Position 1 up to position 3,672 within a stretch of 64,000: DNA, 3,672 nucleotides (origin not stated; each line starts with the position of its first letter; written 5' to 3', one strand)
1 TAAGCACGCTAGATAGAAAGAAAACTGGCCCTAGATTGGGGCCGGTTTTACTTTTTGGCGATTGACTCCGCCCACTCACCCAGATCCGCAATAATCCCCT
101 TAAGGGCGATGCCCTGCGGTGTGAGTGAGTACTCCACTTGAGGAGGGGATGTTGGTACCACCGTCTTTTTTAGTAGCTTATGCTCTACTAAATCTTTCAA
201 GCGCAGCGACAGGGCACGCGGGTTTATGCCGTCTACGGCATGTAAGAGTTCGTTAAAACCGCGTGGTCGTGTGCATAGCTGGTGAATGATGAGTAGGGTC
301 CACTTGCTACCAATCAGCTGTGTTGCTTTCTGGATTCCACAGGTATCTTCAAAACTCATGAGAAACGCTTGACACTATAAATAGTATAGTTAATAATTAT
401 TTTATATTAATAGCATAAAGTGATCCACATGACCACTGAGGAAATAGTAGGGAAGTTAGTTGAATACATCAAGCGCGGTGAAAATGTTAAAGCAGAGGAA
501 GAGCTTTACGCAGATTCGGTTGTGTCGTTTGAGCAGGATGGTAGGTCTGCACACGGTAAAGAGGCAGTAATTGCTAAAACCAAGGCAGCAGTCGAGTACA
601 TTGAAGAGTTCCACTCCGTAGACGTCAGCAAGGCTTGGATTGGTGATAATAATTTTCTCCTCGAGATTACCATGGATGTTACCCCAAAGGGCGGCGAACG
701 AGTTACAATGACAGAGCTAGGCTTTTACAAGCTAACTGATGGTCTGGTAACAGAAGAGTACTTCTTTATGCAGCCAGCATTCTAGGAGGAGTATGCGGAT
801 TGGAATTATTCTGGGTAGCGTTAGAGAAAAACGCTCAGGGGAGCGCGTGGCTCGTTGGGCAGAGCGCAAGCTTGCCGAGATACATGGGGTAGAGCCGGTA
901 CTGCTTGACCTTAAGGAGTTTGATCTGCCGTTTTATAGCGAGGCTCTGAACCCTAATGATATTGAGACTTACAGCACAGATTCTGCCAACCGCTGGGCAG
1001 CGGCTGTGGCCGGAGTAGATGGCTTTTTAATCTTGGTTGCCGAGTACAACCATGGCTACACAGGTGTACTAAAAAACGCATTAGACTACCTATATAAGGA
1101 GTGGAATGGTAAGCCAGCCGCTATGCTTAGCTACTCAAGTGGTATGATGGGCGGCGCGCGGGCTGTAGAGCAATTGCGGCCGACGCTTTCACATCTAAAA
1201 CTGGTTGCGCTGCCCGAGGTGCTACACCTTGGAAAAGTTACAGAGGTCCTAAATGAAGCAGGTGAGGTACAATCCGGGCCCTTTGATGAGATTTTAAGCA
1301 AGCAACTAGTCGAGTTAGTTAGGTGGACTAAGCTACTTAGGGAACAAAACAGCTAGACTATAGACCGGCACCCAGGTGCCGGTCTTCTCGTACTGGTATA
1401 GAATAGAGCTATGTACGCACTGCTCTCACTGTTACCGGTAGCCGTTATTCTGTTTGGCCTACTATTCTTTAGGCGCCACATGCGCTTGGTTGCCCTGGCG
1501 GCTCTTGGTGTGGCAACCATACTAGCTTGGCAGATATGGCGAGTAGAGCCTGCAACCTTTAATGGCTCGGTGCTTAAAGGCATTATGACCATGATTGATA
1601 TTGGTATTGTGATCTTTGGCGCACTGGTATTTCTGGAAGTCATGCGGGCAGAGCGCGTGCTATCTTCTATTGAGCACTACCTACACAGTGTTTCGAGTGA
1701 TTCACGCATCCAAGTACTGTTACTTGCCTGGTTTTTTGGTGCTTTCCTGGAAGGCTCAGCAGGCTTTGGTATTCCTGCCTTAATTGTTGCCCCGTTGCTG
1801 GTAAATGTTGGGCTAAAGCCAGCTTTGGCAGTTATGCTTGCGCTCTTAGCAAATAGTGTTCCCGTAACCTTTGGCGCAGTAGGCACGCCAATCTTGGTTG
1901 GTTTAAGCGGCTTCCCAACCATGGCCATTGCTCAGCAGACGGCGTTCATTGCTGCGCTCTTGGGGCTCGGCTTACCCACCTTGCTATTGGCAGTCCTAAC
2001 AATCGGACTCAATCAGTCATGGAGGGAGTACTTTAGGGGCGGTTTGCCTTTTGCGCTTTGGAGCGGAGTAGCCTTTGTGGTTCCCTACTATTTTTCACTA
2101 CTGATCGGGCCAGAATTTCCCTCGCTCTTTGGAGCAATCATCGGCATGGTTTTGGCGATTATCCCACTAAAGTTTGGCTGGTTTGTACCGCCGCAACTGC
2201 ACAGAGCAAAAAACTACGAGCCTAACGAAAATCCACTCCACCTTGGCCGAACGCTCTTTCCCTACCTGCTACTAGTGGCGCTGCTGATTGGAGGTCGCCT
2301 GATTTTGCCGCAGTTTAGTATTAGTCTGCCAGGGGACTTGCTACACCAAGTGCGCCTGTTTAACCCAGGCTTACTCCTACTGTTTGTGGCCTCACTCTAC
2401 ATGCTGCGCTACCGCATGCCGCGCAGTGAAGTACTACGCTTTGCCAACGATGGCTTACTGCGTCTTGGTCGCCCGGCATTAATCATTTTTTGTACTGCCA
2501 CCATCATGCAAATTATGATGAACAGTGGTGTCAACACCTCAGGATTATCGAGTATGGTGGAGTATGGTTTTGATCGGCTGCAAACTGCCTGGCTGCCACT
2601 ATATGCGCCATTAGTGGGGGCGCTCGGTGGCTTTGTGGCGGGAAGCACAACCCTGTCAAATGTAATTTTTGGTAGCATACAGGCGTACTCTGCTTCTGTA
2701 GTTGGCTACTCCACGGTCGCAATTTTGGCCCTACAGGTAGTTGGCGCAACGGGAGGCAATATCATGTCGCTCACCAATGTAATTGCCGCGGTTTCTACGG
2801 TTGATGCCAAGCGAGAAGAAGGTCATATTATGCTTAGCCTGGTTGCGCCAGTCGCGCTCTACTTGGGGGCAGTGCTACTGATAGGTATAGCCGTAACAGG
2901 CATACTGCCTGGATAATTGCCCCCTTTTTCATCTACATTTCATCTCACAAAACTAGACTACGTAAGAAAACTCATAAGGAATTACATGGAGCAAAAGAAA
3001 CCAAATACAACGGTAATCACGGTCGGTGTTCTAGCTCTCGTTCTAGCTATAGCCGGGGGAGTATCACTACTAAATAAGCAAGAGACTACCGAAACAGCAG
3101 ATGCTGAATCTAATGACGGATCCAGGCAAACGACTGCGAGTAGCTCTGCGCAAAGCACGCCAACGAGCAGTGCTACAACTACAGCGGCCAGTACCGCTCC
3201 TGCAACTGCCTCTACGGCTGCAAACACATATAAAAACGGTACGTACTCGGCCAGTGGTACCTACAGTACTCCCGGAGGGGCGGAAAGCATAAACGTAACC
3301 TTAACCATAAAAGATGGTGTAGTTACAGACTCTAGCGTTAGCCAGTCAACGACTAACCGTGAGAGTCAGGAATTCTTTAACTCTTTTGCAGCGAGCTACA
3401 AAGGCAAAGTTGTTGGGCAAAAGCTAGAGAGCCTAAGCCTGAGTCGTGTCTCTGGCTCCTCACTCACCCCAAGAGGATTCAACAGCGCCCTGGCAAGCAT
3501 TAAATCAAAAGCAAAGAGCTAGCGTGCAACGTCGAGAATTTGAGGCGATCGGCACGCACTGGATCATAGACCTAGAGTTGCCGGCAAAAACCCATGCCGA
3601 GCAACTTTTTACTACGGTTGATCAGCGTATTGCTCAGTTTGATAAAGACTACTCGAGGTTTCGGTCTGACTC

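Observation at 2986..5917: Minimal flavinylation-based trans-membrane electron-transfer module: FMN_bind protein + ApbE + RnfD/NqrB-like::FNR fusion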

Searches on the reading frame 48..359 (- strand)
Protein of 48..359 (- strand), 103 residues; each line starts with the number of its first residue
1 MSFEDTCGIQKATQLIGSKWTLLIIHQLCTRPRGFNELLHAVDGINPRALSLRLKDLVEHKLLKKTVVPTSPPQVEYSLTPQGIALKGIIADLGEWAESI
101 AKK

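Call 3: search_protein_families(library=pfam, proteins=[window:48-359:-], max_evalue=0.1)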
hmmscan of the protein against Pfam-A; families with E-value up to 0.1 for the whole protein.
window:48-359:- (103 aa): 1 family
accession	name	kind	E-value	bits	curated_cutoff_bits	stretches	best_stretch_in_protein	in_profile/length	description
PF01638.23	HxlR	-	1.7e-22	79.5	20.8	1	15-101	1-87/91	HxlR-like helix-turn-helix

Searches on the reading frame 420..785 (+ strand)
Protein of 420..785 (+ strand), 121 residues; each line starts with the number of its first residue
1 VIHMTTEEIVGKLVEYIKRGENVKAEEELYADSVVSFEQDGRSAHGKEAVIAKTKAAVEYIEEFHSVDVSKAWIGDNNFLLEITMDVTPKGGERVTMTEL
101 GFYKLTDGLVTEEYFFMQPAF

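Call 3: search_protein_families(library=pfam, proteins=[window:420-785:+], max_evalue=0.1)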
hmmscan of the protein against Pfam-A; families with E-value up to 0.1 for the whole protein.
window:420-785:+ (121 aa): 3 families
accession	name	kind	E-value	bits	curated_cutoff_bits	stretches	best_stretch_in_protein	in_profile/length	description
PF20409.4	SnoaL_5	-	8e-17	62.3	24.1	1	4-116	1-117/118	SnoaL-like domain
PF12680.13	SnoaL_2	-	9.9e-07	29.7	27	1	22-112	12-101/102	SnoaL-like domain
PF07366.18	SnoaL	-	0.035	14.4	28.4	1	21-113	14-113/126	SnoaL-like polyketide cyclase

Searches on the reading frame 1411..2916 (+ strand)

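Call 3: search_protein_families(library=pfam, proteins=[window:1411-2916:+], max_evalue=0.1)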
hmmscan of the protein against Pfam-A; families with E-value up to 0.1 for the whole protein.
window:1411-2916:+ (501 aa): 2 families
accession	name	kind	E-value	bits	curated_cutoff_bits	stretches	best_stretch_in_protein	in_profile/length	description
PF02652.20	Lactate_perm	-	2.9e-80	271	27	2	2-293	2-294/522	L-lactate permease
PF03553.21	Na_H_antiporter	-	1e-10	41.8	23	2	320-498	126-303/303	Na+/H+ antiporter family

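Call 4: search_protein_families(library=ncbifam, proteins=[window:1411-2916:+], max_evalue=0.1)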
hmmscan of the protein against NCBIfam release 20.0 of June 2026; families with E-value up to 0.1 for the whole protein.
window:1411-2916:+ (501 aa): 3 families
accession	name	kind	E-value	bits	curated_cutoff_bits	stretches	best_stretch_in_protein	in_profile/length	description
TIGR00795.1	lctP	subfamily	4.2e-75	253.5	341.15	2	2-293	8-300/530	lactate permease LctP family transporter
NF007740.0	PRK10420.1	equivalog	1e-34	120.1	918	2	3-266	18-277/551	L-lactate permease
NF007249.0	PRK09695.1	equivalog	4.3e-28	98.3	1121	2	3-254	18-267/560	glycolate permease GlcA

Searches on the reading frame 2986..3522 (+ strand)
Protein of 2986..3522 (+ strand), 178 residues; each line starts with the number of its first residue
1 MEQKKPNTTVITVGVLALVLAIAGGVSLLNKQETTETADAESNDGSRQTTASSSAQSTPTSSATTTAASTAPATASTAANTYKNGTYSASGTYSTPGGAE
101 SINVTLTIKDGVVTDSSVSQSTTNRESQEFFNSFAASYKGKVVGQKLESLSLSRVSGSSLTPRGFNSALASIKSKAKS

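Call 3: search_protein_families(library=pfam, proteins=[window:2986-3522:+], max_evalue=0.1)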
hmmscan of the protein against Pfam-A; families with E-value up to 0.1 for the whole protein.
window:2986-3522:+ (178 aa): 2 families
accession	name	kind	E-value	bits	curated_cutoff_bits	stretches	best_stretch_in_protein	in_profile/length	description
PF12685.13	SpoIIIAH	-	0.025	14.9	30.6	1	10-115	3-68/191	SpoIIIAH-like protein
PF03929.21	PepSY_TM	-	0.057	13.7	28.8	1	11-141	9-106/295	PepSY-associated TM region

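Call 4: search_protein_families(library=ncbifam, proteins=[window:2986-3522:+], max_evalue=0.1)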
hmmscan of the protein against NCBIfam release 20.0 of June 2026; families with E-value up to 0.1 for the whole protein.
window:2986-3522:+ (178 aa): 2 families
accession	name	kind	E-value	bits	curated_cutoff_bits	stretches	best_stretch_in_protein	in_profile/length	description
NF033761.1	gliding_GltJ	equivalog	0.00096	18.3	450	1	6-92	371-457/671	adventurous gliding motility protein GltJ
NF041941.1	lipo_FMN_PplA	exception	0.0063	15.7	325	1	50-126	28-100/302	extracellular electron transfer flavoprotein PplA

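Call 21: find_homologous_proteins(query=window:2986-3522:+, max_evalue=0.001)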
Query window:2986-3522:+ (178 aa): 98 proteins with E <= 0.001 among 1326 candidates.
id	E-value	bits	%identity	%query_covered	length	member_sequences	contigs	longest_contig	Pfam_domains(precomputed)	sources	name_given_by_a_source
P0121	1.0e-96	339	100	100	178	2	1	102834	-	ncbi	-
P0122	2.7e-36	143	49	96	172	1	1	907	-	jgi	jgi:uncharacterized protein with FMN-binding domain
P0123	1.0e-33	135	51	92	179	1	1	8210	-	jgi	jgi:hypothetical protein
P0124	2.8e-31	127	44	100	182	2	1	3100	-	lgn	-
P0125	2.9e-31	127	55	54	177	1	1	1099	-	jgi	jgi:uncharacterized protein with FMN-binding domain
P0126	6.2e-31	126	44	99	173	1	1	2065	-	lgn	-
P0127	1.6e-29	121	47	92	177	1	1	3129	-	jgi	-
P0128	3.6e-29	120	56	54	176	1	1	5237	-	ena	-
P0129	2.5e-28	117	55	54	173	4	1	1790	-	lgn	-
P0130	4.7e-28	116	54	65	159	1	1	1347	-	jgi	jgi:uncharacterized protein with FMN-binding domain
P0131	9.4e-28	115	56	54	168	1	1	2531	-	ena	-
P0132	1.5e-27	115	49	54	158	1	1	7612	-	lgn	-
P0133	2.1e-27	114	53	71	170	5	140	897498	-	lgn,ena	-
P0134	5.4e-27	113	40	95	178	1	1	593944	-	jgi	jgi:flagellar basal body-associated protein FliL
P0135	5.9e-27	113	57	54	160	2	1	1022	-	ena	-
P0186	8.7e-23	99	46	59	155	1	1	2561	PF04205.20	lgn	-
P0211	2.2e-19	88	47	54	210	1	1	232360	-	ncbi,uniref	ncbi:cytoskeletal protein RodZ [Nakamurella sp. UYEF19]|uniref:hypothetical protein n=1 Tax=Nakamure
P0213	1.7e-18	85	42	66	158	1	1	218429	PF04205.20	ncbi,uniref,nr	ncbi:FMN-binding protein [Arthrobacter sp. ISL-72]|uniref:FMN-binding protein n=1 Tax=Arthrobacter s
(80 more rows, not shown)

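Call 23: search_solved_structures(query=A2, max_evalue=10, show_alignments=3)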
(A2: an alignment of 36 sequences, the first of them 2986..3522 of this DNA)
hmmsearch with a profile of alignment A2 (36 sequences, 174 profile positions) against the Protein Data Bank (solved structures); distinct sequences matched with E-value up to 10: 4.
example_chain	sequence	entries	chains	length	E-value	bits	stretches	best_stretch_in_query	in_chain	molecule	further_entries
8p2a_A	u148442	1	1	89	0.0018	21.4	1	98-167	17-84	FMN-binding domain-containing protein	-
5nc6_B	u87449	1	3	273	0.058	16.5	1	7-85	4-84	Peptidoglycan N-acetylglucosamine deacetylase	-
5cwq_A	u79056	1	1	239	0.53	13.3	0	11-65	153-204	Designed helical repeat protein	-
8qag_A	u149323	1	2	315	6.2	9.8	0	9-59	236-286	sc-CC-6-95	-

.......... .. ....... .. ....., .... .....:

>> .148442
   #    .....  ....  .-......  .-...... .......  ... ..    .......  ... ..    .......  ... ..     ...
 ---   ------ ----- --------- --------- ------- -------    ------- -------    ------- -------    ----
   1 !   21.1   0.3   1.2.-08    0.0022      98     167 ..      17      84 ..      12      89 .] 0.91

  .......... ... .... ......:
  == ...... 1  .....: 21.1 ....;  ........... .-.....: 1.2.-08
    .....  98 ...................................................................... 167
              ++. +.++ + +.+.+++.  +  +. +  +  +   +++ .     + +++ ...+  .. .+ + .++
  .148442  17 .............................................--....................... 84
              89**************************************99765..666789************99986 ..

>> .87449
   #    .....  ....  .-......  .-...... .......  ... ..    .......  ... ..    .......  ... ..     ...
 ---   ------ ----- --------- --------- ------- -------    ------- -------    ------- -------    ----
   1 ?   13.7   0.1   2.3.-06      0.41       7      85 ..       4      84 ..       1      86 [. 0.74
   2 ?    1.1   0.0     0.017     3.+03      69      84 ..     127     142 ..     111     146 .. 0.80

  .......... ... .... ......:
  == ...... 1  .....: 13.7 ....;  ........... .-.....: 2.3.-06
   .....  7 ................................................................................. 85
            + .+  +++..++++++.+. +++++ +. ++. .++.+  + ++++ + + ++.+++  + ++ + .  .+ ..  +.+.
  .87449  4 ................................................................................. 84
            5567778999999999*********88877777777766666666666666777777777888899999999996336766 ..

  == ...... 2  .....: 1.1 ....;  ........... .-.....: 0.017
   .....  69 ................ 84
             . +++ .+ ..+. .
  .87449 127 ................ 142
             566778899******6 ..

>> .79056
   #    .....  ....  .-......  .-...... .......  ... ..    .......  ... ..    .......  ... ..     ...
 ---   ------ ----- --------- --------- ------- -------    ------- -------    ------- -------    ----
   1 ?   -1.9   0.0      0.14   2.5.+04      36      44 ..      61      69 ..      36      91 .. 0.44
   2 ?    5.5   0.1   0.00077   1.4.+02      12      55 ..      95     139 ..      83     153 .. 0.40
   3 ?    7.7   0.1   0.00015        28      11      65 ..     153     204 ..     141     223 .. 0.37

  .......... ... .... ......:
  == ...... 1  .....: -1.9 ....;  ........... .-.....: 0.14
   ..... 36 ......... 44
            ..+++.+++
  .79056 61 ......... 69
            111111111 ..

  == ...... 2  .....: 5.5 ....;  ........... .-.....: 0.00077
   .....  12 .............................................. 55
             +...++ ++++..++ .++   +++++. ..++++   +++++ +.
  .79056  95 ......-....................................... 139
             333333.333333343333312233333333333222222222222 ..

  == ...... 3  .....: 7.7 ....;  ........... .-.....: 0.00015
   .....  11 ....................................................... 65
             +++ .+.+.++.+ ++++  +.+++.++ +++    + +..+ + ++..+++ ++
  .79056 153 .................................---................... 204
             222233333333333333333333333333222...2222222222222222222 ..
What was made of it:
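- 2986..3522 (+): P1: 178-aa membrane-anchored FMN_bind-like (NqrC/RnfG-like) protein. It has an N-in TM anchor (residues 5-31), an S/T/A/P-rich linker (about residues 32-80) and a C-terminal alpha+beta domain (residues 81-178). The family profile hits PDB 8p2a, an FMN-binding domain, at E 0.0018 (call 23).
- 3442..3468 (+): Predicted flavinylation motif S153-R-V-S-G-S-S159-L-T161. Ser159 (codon 3460-3462) is the predicted FMN attachment site. It aligns to VSGATYT of 8p2a (call 23).
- On FMN_bind domain (PF04205; NqrC/RnfG/PplA-like): The family profile hits 8p2a at E 0.0018 (call 23).
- Checked: A profile of the P1 family hits the solved FMN-binding domain 8p2a (E 0.0018), with VSGSSLT aligned to VSGATYT (call 23).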

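Call 24: search_protein_families(library=pfam, alignment_id=A2, max_evalue=1)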
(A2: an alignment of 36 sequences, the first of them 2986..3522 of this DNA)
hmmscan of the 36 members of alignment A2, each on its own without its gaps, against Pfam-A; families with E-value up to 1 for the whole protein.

A. member 1, window:2986-3522:+ (178 aa): 3 families
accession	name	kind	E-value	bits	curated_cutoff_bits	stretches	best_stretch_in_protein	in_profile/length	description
PF12685.13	SpoIIIAH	-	0.025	14.9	30.6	1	10-115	3-68/191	SpoIIIAH-like protein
PF03929.21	PepSY_TM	-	0.057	13.7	28.8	1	11-141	9-106/295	PepSY-associated TM region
PF14937.11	DUF4500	-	0.2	12.1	27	1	5-53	30-78/81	Domain of unknown function (DUF4500)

B. families by the number of members that match (of 36 scanned): 81 families (the first 25 are shown)
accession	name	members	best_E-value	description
PF04205.19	FMN_bind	15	1.4e-05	FMN-binding domain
PF21827.1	New_glue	6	4.5e-06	New glue protein family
PF25184.1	YxzE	5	0.0098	YxzE-like putative bacteriocin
PF07172.16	GRP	5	0.033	Glycine rich protein family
PF16118.10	DUF4834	5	0.085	Domain of unknown function (DUF4834)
PF12685.13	SpoIIIAH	3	0.01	SpoIIIAH-like protein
PF11837.13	INV_N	3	0.011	Beta-fructofuranosidase, N-terminal domain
PF13623.11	SurA_N_2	3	0.091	SurA-like N-terminal domain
PF14221.11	DUF4330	2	0.0035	Domain of unknown function (DUF4330)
PF09716.15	ETRAMP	2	0.0083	Malarial early transcribed membrane protein (ETRAMP)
PF09534.15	Trp_oprn_chp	2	0.012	Tryptophan-associated transmembrane protein (Trp_oprn_chp)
PF20187.3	DUF6550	2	0.017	Family of unknown function (DUF6550)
PF10907.13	DUF2749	2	0.023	Protein of unknown function (DUF2749)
PF03929.21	PepSY_TM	2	0.028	PepSY-associated TM region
PF23922.1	DUF7261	2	0.038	Family of unknown function (DUF7261)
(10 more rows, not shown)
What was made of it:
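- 2986..3522 (+): 15 of 36 relatives hit PF04205 (call 24).
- On FMN_bind domain (PF04205; NqrC/RnfG/PplA-like): 15 of 36 relatives hit PF04205, the best at 1.4e-5 (call 24).
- Checked: 15 of 36 P1 family members reach PF04205 at E <= 1 (best 1.4e-5) (call 24).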

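Call 29: predict_structure(alignment_id=A2)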
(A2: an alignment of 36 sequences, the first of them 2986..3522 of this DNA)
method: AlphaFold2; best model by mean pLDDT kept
length: 178 residues; sequences in the alignment: 36
mean_pLDDT: 75.9   pTM: 0.55
mean pLDDT of the five models: 75.9, 75.8, 75.4, 75.1, 74.0
residues with pLDDT >= 90: 78; 70-90: 24; 50-70: 55; < 50: 21
segments of 3 or more residues with pLDDT < 50: 32-36, 38-40, 44-46
pLDDT, mean of each block of 10 residues (from residue 1): 53 72 62 48 50 54 54 58 97 92 97 96 90 91 95 73 92 96
secondary structure, 60 per line:
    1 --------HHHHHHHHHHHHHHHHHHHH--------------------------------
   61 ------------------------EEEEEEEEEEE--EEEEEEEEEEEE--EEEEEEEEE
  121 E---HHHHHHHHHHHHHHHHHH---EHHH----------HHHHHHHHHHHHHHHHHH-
elements in order: H9-28 E85-95 E98-109 E112-121 H125-142 H160-177
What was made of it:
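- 2986..3522 (+): In the AF2 model the C-terminal domain has pLDDT above 90 (call 29).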

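Call 34: fold_search(model_id=the predicted structure, library=pdb)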
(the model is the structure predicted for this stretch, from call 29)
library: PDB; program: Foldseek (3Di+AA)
matches with E <= 10: 324; with E <= 0.001: 0
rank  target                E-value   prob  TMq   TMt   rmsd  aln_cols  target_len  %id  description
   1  5wlw_H                2.1e-02  0.99  0.36  0.49   4.0       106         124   11  Crystal Structure of the Human Mitochondrial Cysteine Desulfurase with active Cysteine Loop within ISCU1 active site,  (released 2017-11-15)
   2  3a7u                  3.4e-02  0.96  0.32  0.19   5.9       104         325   13  Crystal structure of the bovine lipoyltransferase in its unliganded form (released 2010-01-19)
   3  8p2a                  5.0e-02  0.98  0.37  0.65   3.8        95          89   20  Crystal structure of SaFMN3 domain 2 (released 2023-07-19)
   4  3lvl_A                6.4e-02  0.75  0.23  0.32   6.5        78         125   18  Crystal Structure of E.coli IscS-IscU complex (released 2010-04-21)
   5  6jzv_B                6.8e-02  0.94  0.25  0.31   3.2        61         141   15  Crystal structure of SufU from Bacillus subtilis (released 2020-05-06)
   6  3o6u_A                7.2e-02  0.97  0.37  0.51   4.9       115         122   13  Crystal Structure of CPE2226 protein from Clostridium perfringens. Northeast Structural Genomics Consortium Target CpR (released 2010-08-11)
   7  8p2b_B                7.7e-02  0.60  0.23  0.43   8.0        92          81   13  Crystal structure of CbFMN4 domain 1 (released 2023-07-19)
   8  3o6u_C                8.2e-02  0.92  0.34  0.48   5.8       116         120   17  Crystal Structure of CPE2226 protein from Clostridium perfringens. Northeast Structural Genomics Consortium Target CpR (released 2010-08-11)
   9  3o6u_D                8.7e-02  0.60  0.27  0.36   6.9       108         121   15  Crystal Structure of CPE2226 protein from Clostridium perfringens. Northeast Structural Genomics Consortium Target CpR (released 2010-08-11)
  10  4eb5_C                9.2e-02  0.87  0.30  0.37   5.2        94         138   12  A. fulgidus IscS-IscU complex structure (released 2012-05-02)
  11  7c8o_D                9.8e-02  0.91  0.32  0.47   6.6       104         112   13  Crystal structure of IscU D40A/H106A variant (released 2021-06-09)
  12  6jzw_D                9.8e-02  0.87  0.24  0.30   3.4        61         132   15  Crystal structure of SufU from Bacillus subtilis with Cys persulfurated (released 2020-05-06)
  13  2kqk_MODEL_1_A        9.8e-02  0.69  0.28  0.37   7.7       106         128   17  Solution structure of apo-IscU(D39A) (released 2010-11-17)
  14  7c8m_A                1.1e-01  0.91  0.33  0.44   4.1       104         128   13  Crystal structure of IscU wild-type (released 2021-05-26)
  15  6jzv_C                1.1e-01  0.90  0.25  0.31   3.2        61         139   15  Crystal structure of SufU from Bacillus subtilis (released 2020-05-06)
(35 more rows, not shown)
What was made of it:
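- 2986..3522 (+): Foldseek is weak (8p2a E 0.05, RnfG E 0.55; call 34).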

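Call 64: find_encoding_contigs(protein=P0213, flank=5000, max_places=2)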
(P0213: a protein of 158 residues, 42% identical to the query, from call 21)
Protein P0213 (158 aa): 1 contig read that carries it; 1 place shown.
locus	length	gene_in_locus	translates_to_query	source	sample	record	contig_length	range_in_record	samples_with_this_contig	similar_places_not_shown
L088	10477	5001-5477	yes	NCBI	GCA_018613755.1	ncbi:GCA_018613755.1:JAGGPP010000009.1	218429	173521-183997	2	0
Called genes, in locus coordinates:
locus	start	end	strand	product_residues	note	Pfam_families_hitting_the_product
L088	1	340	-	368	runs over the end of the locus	PF00291:PALP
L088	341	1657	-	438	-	PF03447:NAD_binding_3, PF00742:Homoserine_dh, PF01842:ACT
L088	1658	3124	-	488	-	PF02784:Orn_Arg_deC_N, PF00278:Orn_DAP_Arg_deC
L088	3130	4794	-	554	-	PF03485:Arg_tRNA_synt_N, PF00750:tRNA-synt_1d (weak), PF00133:tRNA-synt_1 (faint), PF09334:tRNA-synt_1g (faint), PF00750:tRNA-synt_1d, PF05746:DALR_1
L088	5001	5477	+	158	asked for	PF04205:FMN_bind (weak)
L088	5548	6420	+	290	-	PF02424:ApbE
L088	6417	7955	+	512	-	-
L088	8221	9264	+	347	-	PF01447:Peptidase_M4, PF02868:Peptidase_M4_C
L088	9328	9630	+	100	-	PF20242:Emfourin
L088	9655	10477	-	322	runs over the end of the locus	PF01965:DJ-1_PfpI, PF00165:HTH_AraC, PF12833:HTH_18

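Call 65: find_encoding_contigs(protein=P0211, flank=5000, max_places=2)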
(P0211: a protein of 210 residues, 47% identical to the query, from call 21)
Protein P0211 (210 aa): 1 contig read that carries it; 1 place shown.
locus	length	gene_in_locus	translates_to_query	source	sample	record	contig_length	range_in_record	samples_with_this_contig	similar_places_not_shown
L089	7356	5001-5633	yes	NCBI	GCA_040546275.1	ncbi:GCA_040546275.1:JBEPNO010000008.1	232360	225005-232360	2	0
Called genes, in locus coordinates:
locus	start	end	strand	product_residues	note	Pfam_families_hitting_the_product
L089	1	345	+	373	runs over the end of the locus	PF00296:Bac_luciferase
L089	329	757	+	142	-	PF13474:SnoaL_3 (weak), PF14534:DUF4440, PF12680:SnoaL_2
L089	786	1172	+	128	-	-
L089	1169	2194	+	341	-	PF00296:Bac_luciferase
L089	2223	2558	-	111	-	PF02694:UPF0060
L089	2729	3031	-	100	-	-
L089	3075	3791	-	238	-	PF01738:DLH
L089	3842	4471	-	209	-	PF00753:Lactamase_B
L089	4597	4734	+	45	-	-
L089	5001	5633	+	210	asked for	-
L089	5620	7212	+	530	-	PF00175:NAD_binding_1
